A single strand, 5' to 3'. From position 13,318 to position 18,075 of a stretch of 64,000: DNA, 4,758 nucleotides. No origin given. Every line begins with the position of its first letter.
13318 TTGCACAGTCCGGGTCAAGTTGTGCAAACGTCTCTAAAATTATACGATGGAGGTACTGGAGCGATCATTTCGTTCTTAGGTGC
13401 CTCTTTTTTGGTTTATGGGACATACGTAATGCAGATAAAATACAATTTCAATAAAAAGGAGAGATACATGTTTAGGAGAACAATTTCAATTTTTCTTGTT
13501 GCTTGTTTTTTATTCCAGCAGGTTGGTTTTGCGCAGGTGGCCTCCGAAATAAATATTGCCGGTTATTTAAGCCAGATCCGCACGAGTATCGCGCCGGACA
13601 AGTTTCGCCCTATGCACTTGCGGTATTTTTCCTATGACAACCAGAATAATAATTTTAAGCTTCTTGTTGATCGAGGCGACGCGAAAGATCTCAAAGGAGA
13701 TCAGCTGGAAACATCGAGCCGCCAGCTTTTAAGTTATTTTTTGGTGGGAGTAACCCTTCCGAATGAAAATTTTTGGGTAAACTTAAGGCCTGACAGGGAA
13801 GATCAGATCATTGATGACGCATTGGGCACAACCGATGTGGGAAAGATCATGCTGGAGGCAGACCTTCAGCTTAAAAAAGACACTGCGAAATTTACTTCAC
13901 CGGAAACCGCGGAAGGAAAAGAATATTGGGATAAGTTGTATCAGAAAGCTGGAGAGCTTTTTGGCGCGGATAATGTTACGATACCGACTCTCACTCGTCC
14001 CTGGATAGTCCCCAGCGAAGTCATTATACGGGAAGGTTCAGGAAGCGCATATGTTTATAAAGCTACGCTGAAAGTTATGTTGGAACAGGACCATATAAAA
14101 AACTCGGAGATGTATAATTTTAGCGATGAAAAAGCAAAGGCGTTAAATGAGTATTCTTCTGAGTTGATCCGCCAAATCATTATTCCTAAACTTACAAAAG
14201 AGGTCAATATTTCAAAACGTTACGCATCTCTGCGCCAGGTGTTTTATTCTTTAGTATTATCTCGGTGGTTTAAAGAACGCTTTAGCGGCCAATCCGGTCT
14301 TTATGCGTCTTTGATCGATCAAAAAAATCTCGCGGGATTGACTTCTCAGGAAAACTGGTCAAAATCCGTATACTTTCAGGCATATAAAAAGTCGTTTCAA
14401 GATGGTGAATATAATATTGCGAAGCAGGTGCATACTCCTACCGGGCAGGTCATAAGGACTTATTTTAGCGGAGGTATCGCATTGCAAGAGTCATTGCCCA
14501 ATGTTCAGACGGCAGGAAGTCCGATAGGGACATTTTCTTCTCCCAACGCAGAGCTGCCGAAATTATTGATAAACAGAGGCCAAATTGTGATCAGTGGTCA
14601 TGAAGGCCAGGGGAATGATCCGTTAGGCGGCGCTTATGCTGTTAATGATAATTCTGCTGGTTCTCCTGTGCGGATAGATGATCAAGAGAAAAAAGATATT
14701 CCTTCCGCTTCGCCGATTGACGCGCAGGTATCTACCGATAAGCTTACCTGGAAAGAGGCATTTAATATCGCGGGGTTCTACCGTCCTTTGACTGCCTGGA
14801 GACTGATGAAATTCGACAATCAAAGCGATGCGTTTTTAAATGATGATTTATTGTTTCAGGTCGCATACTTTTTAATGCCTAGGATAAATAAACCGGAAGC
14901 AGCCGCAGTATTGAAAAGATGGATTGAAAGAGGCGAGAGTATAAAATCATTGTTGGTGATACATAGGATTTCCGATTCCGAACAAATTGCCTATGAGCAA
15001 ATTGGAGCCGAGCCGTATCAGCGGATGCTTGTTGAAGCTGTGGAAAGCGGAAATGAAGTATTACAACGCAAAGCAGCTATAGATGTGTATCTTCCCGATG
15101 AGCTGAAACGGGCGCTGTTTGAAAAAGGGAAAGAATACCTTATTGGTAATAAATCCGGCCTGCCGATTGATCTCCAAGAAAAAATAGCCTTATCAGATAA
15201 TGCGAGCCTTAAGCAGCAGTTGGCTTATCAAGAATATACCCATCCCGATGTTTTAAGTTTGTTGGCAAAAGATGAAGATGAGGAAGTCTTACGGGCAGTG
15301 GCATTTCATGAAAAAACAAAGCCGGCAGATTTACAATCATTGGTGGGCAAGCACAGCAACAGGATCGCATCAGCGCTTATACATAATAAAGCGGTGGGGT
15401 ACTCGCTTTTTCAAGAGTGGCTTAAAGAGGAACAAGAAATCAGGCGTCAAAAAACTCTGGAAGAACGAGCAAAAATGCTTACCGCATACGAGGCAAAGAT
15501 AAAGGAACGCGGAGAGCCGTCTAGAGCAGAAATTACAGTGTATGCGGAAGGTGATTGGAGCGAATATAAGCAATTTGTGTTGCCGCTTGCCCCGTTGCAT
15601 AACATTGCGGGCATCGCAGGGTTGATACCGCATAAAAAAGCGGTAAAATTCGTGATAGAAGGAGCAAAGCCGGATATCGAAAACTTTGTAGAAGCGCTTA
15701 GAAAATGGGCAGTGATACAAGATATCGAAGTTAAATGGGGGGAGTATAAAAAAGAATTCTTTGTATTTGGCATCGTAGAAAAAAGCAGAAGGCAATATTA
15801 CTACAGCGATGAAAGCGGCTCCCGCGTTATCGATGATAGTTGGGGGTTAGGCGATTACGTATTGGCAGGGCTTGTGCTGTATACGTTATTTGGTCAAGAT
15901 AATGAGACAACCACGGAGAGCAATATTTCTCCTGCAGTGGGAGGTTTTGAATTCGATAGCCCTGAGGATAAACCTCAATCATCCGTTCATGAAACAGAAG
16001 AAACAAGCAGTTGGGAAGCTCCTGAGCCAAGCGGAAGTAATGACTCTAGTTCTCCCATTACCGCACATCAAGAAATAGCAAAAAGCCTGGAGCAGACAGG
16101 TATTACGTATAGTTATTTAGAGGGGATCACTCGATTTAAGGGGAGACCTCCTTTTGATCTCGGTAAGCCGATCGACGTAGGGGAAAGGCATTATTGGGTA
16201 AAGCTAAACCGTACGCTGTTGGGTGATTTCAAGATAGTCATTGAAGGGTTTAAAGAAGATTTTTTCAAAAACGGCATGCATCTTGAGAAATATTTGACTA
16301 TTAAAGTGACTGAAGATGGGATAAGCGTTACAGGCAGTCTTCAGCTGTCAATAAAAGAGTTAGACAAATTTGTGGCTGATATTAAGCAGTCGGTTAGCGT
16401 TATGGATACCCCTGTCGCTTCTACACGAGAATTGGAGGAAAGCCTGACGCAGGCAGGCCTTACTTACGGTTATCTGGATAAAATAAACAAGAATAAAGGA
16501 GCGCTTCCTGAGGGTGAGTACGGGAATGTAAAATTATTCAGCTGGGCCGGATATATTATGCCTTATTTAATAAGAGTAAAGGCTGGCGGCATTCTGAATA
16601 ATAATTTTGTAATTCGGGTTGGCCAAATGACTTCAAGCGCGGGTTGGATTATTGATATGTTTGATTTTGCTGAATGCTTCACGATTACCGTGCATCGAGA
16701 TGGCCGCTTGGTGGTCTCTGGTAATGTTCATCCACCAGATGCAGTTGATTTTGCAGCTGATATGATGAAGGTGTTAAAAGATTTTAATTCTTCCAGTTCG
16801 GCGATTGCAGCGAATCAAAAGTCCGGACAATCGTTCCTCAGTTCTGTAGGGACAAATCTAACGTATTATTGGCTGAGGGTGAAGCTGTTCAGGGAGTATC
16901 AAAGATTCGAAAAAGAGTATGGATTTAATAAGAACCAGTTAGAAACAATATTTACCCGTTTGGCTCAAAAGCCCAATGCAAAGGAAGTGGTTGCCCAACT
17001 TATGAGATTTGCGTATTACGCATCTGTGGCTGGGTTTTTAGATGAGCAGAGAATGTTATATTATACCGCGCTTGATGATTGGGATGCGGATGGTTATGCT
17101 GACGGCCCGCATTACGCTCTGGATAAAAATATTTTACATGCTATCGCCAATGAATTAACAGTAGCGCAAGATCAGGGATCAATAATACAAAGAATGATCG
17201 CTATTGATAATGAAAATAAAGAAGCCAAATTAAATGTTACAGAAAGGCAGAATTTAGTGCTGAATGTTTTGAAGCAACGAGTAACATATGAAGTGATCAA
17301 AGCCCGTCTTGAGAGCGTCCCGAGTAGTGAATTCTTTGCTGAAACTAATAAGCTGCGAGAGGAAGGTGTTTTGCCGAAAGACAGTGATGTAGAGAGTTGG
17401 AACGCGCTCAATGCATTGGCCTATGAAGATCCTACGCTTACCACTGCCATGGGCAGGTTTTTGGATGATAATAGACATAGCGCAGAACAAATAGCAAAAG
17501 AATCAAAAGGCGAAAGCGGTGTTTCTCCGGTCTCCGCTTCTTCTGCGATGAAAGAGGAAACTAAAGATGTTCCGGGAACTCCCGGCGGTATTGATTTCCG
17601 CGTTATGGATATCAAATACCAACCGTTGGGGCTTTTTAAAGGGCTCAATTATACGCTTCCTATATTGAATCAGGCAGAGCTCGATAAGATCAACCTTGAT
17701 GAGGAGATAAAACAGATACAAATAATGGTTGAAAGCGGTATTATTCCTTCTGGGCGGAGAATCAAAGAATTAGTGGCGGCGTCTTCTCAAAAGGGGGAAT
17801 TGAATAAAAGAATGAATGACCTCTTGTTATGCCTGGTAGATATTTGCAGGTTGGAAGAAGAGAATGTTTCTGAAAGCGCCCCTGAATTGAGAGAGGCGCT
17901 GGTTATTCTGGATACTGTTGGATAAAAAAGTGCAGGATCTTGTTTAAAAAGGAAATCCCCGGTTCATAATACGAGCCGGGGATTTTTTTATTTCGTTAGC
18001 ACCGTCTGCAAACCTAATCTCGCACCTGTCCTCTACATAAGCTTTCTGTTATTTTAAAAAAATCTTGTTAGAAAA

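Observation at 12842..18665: Giant (~1485 aa) secreted protein gene bracketed by two direct-orientation copies of one IS200/IS605-like element (a MITE and a full copy), downstream of tRNA-Leu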

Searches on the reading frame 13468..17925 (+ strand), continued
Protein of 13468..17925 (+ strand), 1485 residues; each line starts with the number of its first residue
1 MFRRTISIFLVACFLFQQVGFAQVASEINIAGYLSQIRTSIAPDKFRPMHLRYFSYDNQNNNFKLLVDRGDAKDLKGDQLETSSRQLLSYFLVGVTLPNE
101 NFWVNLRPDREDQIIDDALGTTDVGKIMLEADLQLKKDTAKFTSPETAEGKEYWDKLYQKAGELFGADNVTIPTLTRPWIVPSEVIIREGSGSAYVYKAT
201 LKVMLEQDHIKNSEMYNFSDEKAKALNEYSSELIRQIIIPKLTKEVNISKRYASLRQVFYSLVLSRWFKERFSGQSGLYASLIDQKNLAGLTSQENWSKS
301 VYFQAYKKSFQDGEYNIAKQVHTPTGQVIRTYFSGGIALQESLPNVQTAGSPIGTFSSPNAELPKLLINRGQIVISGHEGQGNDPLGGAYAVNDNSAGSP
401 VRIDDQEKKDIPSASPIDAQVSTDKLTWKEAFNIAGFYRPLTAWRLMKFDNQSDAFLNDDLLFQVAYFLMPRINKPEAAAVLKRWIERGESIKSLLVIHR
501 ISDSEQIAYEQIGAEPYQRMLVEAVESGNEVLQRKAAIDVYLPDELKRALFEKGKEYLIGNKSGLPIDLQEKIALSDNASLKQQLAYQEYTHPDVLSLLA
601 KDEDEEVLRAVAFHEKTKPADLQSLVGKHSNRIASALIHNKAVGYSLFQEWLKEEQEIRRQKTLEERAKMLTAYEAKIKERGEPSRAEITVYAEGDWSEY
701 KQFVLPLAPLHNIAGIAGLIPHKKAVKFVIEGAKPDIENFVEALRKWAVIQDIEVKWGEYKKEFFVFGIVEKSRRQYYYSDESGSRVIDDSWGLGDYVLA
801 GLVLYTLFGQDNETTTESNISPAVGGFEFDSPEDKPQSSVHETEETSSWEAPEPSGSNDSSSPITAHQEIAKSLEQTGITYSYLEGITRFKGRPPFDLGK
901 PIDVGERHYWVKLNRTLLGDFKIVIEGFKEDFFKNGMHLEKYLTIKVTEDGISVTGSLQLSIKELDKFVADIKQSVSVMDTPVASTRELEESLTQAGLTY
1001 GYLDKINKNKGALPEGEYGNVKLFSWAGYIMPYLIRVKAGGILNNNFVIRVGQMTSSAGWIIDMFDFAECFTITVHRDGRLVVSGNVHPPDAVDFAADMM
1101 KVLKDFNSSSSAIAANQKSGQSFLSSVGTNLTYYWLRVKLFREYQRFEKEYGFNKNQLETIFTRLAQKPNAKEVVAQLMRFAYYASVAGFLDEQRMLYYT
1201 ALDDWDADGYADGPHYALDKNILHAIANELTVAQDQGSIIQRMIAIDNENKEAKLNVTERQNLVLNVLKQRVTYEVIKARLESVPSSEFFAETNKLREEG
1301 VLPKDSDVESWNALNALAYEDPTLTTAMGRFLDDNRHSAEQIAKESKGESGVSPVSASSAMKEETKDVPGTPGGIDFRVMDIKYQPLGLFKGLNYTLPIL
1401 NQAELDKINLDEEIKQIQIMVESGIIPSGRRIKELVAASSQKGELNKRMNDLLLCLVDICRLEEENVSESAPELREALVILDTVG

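Call 74: find_encoding_contigs(protein=P0001, flank=10000, max_places=4)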
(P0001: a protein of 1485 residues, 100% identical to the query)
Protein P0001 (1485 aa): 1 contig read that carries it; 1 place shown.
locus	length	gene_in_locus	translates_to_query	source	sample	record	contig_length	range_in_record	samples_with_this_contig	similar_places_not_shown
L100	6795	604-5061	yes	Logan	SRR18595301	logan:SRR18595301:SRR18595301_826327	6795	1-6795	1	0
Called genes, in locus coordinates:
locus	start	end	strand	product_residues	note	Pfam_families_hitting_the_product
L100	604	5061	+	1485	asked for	-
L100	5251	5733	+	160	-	PF01797:Y1_Tnp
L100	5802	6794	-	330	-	?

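Call 99: find_encoding_contigs(protein=P0013, flank=10000, max_places=2)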
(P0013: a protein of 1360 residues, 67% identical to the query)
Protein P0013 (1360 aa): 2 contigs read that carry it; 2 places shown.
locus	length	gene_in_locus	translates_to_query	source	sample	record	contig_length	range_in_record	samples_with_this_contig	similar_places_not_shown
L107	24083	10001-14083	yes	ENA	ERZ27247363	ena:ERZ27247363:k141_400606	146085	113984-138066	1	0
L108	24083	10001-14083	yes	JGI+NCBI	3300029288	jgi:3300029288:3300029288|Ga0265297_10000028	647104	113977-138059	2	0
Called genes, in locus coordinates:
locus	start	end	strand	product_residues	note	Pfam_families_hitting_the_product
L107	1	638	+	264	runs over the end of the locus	PF03799:FtsQ_DivIB_C (weak)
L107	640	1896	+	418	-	PF11104:PilM_2 (faint), PF02491:SHS2_FTSA, PF06723:MreB_Mbl (weak), PF14450:FtsA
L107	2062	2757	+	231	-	PF01168:Ala_racemase_N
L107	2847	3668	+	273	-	PF02254:TrkA_N (weak), PF03446:NAD_binding_2, PF03807:F420_oxidored, PF14748:P5CR_dimer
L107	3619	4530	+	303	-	PF01048:PNP_UDP_1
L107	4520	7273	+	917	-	PF00133:tRNA-synt_1, PF09334:tRNA-synt_1g, PF01406:tRNA-synt_1e (weak), PF01921:tRNA-synt_1f (weak), PF09334:tRNA-synt_1g (weak), PF08264:Anticodon_1, PF06827:zf-FPG_IleRS (weak)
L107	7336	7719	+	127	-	PF01258:zf-dskA_traR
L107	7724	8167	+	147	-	PF01252:Peptidase_A8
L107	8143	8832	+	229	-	PF01790:LGT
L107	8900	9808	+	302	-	PF01479:S4 (weak), PF00849:PseudoU_synth_2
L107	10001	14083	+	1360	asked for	PF00625:Guanylate_kin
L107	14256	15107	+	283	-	-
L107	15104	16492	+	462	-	PF00275:EPSP_synthase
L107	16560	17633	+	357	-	PF00022:Actin, PF06723:MreB_Mbl, PF11104:PilM_2 (faint), PF00012:HSP70, PF14450:FtsA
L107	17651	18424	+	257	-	PF04085:MreC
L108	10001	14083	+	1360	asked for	PF00625:Guanylate_kin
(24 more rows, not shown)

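Call 100: find_encoding_contigs(protein=P0030, flank=10000, max_places=2)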
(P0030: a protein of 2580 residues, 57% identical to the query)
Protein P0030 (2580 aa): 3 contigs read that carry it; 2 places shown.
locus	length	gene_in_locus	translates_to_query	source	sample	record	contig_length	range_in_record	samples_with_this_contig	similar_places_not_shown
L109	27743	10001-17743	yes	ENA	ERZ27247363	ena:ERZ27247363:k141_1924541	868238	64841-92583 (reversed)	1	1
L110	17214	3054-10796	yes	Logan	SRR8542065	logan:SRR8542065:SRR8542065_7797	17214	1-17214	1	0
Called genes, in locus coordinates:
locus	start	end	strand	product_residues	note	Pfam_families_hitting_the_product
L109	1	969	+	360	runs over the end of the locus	PF01544:CorA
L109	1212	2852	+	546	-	PF00005:ABC_tran, PF02463:SMC_N (faint), PF13304:AAA_21 (faint), PF12848:ABC_tran_Xtn, PF00005:ABC_tran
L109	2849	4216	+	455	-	PF03023:MurJ, PF01554:MatE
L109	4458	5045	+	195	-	PF20125:DUF6515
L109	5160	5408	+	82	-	PF04014:MazE_antitoxin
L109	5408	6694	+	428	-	PF02321:OEP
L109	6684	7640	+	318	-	PF25917:BSH_RND (weak), PF25973:BSH_CzcB, PF25967:RND-MFP_C (weak), PF25989:YknX_C (weak)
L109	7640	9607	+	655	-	PF00005:ABC_tran, PF02463:SMC_N (faint), PF13304:AAA_21 (faint), PF12704:MacB_PCD, PF02687:FtsX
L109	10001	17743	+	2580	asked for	PF10925:DUF2680 (faint)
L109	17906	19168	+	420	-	PF28597:T2SSF_N, PF00482:T2SSF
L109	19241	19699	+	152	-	PF07963:N_methyl (weak)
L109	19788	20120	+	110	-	-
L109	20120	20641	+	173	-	-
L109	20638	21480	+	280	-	PF00754:F5_F8_type_C, PF22633:F5_F8_type_C_2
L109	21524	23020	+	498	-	PF11104:PilM_2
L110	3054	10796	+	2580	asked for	PF10925:DUF2680 (faint)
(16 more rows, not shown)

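Call 101: find_encoding_contigs(protein=P0037, flank=10000, max_places=2)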
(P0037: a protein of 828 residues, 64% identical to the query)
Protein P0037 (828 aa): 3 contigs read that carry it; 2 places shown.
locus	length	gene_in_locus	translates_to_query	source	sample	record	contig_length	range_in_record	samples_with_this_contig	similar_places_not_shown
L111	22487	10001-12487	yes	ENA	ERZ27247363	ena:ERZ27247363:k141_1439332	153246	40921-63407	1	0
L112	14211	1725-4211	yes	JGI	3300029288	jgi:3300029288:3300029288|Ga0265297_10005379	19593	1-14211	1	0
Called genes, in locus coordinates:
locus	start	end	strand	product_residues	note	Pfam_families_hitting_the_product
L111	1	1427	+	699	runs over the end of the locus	PF03030:H_PPase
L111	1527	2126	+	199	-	PF04542:Sigma70_r2 (weak)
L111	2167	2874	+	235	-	-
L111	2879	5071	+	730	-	PF12770:CHAT, PF13174:TPR_6 (faint), PF13424:TPR_12, PF14938:SNAP, PF13424:TPR_12, PF00515:TPR_1 (weak), PF07719:TPR_2 (weak), PF13424:TPR_12, +6 more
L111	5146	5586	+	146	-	PF02082:Rrf2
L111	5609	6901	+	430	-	PF01053:Cys_Met_Meta_PP, PF00155:Aminotran_1_2, PF01041:DegT_DnrJ_EryC1, PF00266:Aminotran_5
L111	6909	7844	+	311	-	PF00291:PALP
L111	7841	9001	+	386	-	PF00561:Abhydrolase_1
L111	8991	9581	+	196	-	PF05175:MTS (weak), PF07021:MetW, PF13489:Methyltransf_23 (weak), PF13847:Methyltransf_31, PF08241:Methyltransf_11, PF08242:Methyltransf_12 (weak), PF13649:Methyltransf_25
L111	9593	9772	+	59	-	PF01361:Tautomerase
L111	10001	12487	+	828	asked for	-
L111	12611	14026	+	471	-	PF14870:PSII_BNR (faint), PF25852:DUF6242_C (faint), PF02012:BNR (faint), PF15902:Sortilin-Vps10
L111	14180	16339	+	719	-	PF13538:UvrD_C_2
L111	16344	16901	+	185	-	PF10053:DUF2290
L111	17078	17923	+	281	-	-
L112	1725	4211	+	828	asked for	-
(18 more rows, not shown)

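Call 104: search_protein_families(library=pfam, proteins=[P0070, P0013, P0056, P0039, P0119, P0006], max_evalue=0.00001)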
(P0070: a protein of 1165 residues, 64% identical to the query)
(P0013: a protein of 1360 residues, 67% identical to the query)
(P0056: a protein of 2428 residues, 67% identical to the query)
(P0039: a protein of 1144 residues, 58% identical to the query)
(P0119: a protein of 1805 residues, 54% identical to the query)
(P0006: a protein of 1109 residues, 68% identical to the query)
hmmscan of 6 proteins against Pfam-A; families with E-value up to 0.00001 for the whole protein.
P0070 (1165 aa): 1 family
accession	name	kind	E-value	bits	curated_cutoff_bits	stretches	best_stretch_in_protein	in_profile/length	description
PF00162.24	PGK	-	4.8e-92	309.3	27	1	393-808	5-379/379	Phosphoglycerate kinase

P0013 (1360 aa): 1 family
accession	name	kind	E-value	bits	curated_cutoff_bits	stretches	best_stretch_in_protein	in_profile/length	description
PF00625.27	Guanylate_kin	-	5.1e-18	65.8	25.2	1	854-914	3-61/182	Guanylate kinase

P0056 (2428 aa): 3 families
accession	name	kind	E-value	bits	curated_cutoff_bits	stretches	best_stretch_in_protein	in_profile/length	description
PF00162.24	PGK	-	2.2e-46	159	27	1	411-826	14-377/379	Phosphoglycerate kinase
PF00113.28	Enolase_C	-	1.2e-31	110.6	21.5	2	2057-2280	83-278/296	Enolase, C-terminal TIM barrel domain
PF03952.21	Enolase_N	-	5.2e-10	40.1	35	1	1820-1927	14-131/131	Enolase, N-terminal domain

P0039 (1144 aa): 2 families
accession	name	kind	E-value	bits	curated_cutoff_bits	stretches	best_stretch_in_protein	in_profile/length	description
PF02800.25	Gp_dh_C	-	4e-25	88.7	24.4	1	819-975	10-158/158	Glyceraldehyde 3-phosphate dehydrogenase, C-terminal domain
PF00044.30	Gp_dh_N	-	5.5e-18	65.6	31.7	1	630-747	2-100/101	Glyceraldehyde 3-phosphate dehydrogenase, NAD binding domain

P0119 (1805 aa): 2 families
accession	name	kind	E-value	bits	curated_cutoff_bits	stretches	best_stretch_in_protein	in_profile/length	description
PF00121.24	TIM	-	1.1e-73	248.2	20.1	1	1411-1672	1-244/245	Triosephosphate isomerase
PF01950.21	FBPase_3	-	1.2e-37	130.4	25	2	1151-1318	174-330/361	Fructose-1,6-bisphosphatase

P0006 (1109 aa): 1 family
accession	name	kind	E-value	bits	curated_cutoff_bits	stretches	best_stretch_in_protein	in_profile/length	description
PF06560.17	GPI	-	8.7e-28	97.3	20.7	1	523-702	26-173/182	Glucose-6-phosphate isomerase (GPI)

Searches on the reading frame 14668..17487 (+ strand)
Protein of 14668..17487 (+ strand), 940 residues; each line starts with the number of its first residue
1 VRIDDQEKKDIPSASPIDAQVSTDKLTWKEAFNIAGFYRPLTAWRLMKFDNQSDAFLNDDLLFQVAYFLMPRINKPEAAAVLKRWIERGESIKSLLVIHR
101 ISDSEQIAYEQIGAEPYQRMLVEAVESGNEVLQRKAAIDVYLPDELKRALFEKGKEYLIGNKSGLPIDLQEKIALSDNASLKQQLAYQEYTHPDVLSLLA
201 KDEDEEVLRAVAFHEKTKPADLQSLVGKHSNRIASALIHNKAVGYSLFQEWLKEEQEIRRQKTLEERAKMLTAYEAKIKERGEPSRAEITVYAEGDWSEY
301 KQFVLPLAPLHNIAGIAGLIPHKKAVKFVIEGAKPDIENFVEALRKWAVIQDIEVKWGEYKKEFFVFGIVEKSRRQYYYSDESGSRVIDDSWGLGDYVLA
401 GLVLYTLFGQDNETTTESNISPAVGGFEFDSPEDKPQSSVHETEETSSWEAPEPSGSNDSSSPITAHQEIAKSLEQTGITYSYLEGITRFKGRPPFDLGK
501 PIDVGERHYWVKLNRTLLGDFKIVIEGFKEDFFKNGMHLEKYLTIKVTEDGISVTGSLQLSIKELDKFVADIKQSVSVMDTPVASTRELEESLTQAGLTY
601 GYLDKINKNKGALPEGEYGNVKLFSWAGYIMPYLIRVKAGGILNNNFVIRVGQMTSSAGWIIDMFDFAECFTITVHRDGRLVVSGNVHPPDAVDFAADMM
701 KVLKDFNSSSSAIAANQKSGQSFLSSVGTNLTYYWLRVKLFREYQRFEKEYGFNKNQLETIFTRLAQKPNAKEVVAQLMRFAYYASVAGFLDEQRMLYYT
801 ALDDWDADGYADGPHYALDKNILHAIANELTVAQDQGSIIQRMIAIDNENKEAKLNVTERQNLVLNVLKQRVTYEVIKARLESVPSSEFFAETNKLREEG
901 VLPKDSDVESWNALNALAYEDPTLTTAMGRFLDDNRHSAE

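Call 79: find_homologous_proteins(query=window:14668-17487:+)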
Query window:14668-17487:+ (940 aa): 1 proteins with E <= 0.001 among 8000 candidates.
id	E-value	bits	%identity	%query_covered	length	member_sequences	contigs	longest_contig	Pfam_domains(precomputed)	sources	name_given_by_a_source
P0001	0.0e+0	2119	100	100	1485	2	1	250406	-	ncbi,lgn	ncbi:MAG: hypothetical protein WDL87_07735 [Candidatus Omnitrophota bacterium]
